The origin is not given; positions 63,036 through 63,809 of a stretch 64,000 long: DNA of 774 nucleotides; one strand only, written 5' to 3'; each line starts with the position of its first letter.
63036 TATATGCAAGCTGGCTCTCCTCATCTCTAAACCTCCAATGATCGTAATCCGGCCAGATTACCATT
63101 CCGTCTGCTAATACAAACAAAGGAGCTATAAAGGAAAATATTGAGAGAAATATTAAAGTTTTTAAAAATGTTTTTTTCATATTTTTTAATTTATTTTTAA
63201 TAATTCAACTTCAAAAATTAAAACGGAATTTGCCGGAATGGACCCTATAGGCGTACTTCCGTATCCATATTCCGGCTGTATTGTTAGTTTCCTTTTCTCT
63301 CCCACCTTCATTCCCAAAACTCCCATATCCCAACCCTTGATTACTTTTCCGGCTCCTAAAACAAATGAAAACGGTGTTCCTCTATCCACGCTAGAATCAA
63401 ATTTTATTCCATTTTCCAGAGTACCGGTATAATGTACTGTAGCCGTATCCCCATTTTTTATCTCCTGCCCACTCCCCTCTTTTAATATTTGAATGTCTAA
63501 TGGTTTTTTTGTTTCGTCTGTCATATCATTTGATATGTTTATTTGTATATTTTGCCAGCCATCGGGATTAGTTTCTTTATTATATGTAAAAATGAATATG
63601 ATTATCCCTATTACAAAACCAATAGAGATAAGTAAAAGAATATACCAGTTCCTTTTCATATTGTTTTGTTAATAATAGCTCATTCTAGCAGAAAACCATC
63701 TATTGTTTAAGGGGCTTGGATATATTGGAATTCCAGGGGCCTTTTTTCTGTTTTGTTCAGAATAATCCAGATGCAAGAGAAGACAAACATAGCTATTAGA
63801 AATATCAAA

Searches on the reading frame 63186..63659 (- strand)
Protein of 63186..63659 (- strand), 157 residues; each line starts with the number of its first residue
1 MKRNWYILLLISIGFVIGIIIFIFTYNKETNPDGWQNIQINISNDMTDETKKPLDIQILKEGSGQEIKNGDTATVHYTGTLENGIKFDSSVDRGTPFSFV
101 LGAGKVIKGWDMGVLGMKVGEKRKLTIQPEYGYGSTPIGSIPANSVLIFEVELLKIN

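Call 91: search_protein_families(library=pfam, proteins=[window:63186-63659:-], max_evalue=0.00001)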
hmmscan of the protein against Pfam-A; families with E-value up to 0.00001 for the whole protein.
window:63186-63659:- (157 aa): 1 family
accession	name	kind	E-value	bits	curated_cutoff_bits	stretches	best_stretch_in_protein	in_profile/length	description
PF00254.34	FKBP_C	-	1.1e-36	125.5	21.1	1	65-154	3-94/94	FKBP-type peptidyl-prolyl cis-trans isomerase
